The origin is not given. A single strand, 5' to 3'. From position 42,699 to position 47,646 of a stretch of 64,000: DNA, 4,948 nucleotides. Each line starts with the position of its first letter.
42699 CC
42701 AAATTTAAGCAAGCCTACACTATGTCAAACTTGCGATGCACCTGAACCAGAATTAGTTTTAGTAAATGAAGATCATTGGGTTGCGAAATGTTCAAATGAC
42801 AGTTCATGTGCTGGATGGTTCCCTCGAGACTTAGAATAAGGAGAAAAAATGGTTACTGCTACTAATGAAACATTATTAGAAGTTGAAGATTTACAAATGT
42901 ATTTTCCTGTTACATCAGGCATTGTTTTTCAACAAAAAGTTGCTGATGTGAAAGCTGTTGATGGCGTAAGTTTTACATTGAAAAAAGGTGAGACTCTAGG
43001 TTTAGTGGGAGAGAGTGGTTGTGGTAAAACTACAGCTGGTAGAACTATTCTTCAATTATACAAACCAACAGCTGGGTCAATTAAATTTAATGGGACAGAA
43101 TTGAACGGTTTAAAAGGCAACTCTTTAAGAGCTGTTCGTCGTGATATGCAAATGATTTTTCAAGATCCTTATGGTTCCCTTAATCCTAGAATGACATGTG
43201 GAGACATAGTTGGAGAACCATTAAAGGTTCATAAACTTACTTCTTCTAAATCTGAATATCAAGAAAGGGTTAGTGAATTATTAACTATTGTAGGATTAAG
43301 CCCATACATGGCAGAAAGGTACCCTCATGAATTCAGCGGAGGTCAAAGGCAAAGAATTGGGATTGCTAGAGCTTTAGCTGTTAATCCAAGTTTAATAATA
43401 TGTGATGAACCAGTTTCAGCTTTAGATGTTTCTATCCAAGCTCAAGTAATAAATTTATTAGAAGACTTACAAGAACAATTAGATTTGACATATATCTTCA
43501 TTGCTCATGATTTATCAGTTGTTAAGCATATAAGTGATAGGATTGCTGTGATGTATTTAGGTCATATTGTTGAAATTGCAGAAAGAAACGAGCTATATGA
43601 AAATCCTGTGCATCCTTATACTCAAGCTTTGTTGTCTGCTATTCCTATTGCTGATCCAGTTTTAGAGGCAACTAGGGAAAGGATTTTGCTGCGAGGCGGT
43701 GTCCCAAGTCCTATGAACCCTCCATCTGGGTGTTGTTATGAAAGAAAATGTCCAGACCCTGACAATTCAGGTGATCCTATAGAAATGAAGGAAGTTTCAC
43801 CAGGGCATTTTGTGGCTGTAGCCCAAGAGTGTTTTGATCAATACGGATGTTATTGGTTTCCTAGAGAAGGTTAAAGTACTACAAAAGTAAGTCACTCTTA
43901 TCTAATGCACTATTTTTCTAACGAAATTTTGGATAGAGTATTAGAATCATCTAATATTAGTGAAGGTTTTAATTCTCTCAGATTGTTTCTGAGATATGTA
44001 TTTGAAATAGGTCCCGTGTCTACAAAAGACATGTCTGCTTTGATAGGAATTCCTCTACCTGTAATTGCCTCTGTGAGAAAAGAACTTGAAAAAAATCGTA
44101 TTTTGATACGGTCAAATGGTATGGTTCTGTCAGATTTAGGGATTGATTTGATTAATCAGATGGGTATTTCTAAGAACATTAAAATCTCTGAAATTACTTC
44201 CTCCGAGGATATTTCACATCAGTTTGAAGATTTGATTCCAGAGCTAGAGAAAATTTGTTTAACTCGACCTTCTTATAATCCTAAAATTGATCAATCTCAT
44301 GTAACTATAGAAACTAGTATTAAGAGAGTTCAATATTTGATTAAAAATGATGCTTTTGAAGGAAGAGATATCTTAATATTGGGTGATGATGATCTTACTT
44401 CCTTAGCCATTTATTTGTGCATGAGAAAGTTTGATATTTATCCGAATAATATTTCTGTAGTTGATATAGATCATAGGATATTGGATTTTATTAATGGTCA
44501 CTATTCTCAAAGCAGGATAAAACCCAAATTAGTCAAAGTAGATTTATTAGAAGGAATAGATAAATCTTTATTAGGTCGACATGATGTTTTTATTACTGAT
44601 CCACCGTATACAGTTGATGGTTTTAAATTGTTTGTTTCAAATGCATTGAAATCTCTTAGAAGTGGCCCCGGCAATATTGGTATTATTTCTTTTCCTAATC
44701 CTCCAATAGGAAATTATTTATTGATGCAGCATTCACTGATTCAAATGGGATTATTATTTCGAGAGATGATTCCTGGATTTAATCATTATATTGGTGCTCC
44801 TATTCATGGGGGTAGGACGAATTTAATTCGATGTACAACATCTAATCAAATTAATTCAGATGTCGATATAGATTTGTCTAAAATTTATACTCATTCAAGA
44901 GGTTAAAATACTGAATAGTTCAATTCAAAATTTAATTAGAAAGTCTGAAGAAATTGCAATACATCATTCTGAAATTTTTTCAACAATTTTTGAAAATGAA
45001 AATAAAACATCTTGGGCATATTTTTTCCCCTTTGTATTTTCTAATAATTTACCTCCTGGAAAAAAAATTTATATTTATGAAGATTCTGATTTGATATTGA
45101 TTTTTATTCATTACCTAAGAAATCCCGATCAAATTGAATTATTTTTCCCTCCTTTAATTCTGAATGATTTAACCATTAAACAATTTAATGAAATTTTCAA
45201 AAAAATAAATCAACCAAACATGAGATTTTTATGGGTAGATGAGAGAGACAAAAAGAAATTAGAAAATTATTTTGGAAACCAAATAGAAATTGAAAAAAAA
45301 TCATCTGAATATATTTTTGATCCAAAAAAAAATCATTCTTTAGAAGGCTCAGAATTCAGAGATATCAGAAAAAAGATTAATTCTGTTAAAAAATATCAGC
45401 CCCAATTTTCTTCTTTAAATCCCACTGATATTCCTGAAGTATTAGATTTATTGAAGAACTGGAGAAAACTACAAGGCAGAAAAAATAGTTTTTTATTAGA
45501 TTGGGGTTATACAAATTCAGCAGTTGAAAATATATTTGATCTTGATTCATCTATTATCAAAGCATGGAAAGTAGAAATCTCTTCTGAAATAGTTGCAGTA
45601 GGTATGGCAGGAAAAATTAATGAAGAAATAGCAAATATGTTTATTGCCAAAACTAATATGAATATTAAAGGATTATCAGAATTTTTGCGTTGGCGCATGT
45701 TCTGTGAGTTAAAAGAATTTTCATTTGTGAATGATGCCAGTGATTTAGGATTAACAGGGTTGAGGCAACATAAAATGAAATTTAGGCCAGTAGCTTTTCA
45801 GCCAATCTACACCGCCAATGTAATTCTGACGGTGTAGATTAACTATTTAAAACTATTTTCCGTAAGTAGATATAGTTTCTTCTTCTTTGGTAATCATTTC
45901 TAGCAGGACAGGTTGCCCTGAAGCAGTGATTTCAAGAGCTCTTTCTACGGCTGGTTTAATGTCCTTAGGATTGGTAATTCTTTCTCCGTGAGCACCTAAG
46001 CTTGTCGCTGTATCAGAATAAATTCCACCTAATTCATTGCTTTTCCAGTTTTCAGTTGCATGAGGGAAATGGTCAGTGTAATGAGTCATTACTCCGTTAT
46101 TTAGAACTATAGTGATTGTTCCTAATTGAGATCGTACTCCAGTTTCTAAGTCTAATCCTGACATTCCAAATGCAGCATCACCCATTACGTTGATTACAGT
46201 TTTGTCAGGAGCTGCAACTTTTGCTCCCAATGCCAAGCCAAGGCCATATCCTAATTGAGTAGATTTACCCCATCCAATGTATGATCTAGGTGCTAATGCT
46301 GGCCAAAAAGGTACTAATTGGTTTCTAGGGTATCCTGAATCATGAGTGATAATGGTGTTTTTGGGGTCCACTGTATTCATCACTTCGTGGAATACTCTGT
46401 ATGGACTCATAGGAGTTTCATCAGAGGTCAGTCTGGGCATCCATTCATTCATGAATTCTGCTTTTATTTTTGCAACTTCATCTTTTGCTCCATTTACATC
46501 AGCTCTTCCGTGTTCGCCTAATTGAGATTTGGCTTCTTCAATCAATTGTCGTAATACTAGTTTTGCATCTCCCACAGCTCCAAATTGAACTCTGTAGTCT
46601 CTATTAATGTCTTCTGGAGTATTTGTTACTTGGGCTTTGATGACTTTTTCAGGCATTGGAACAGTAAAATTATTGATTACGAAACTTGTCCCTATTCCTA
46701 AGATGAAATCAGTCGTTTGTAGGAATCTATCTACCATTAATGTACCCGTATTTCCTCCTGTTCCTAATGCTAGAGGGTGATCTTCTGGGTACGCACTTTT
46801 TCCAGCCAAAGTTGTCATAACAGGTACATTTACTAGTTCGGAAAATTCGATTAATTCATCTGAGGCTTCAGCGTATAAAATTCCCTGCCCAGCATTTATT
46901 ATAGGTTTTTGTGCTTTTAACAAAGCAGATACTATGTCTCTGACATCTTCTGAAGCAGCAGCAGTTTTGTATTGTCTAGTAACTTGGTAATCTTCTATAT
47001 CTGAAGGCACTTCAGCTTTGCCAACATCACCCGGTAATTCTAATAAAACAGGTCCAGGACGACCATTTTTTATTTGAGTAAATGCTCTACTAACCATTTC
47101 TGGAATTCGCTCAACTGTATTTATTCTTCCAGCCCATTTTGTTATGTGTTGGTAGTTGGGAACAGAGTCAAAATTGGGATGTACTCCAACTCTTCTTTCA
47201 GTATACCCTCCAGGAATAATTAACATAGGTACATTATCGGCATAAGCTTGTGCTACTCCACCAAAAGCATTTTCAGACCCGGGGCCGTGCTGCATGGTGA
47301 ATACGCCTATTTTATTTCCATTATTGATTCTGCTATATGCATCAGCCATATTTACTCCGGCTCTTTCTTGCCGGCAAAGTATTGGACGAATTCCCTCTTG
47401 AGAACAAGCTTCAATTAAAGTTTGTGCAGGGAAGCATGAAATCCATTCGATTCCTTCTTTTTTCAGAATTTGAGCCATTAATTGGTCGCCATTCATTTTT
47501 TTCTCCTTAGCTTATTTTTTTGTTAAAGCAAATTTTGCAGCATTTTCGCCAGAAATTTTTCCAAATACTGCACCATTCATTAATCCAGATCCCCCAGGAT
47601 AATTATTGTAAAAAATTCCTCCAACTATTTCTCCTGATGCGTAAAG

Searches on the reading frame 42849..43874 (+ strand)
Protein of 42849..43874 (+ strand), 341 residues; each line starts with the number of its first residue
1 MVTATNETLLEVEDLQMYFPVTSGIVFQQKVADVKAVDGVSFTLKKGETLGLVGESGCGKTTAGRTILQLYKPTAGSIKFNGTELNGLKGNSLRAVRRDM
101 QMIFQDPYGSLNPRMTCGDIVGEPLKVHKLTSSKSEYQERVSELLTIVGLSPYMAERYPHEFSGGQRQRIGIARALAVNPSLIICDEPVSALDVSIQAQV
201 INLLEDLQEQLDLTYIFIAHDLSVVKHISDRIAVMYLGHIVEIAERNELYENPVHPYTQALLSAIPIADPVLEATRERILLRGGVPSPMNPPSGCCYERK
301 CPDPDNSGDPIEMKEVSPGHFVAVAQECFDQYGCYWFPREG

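Call 22: search_protein_families(library=pfam, proteins=[window:42849-43874:+], max_evalue=0.00001)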
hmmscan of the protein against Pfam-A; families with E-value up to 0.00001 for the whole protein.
window:42849-43874:+ (341 aa): 2 families
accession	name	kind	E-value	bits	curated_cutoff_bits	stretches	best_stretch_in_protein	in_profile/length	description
PF00005.33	ABC_tran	-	3.9e-34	118.6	25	1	38-189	2-136/137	ABC transporter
PF08352.17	oligo_HPY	-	3.6e-14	53.3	27.1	1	241-303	1-60/65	Oligopeptide/dipeptide transporter, C-terminal region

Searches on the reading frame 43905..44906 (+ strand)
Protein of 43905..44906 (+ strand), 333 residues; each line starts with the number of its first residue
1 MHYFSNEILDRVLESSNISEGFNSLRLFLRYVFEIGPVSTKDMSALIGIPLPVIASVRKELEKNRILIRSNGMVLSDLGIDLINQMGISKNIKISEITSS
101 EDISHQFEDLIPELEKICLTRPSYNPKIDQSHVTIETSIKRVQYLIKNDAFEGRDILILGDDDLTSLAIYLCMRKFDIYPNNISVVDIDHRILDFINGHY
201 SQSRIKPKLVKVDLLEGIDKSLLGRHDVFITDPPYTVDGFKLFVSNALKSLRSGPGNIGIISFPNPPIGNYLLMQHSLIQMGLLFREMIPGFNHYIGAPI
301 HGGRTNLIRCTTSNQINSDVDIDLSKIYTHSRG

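Call 22: search_protein_families(library=pfam, proteins=[window:43905-44906:+], max_evalue=0.00001)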
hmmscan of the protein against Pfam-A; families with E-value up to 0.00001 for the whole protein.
window:43905-44906:+ (333 aa): 1 family
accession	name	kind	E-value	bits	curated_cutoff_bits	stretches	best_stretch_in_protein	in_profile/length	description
PF01861.22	BpsA_C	-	3.1e-41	141.7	27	1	111-301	3-189/243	Branched-chain polyamine synthase A C-terminal domain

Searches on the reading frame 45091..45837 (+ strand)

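Call 48: search_protein_families(library=pfam, proteins=[window:45091-45837:+], max_evalue=0.00001)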
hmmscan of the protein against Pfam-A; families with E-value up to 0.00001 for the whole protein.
window:45091-45837:+ (248 aa): 1 family
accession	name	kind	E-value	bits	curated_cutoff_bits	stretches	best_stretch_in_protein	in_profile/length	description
PF09924.15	LPG_synthase_C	-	6.1e-18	65.3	27.5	1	30-242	62-297/298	Phosphatidylglycerol lysyltransferase, C-terminal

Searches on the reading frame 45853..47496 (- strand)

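Call 47: search_protein_families(library=pfam, proteins=[window:45853-47496:-], max_evalue=0.00001)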
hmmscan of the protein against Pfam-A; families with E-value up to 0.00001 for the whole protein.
window:45853-47496:- (547 aa): 3 families
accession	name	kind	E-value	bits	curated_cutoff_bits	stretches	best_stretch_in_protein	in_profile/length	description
PF00205.28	TPP_enzyme_M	-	9.6e-31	106.8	30.4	1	186-318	2-137/137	Thiamine pyrophosphate enzyme, central domain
PF02775.26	TPP_enzyme_C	-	1.2e-24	87.3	21.9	1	394-533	9-150/151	Thiamine pyrophosphate enzyme, C-terminal TPP binding domain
PF02776.23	TPP_enzyme_N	-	4.5e-23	81.7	26.8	1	1-106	1-108/119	Thiamine pyrophosphate enzyme, N-terminal TPP binding domain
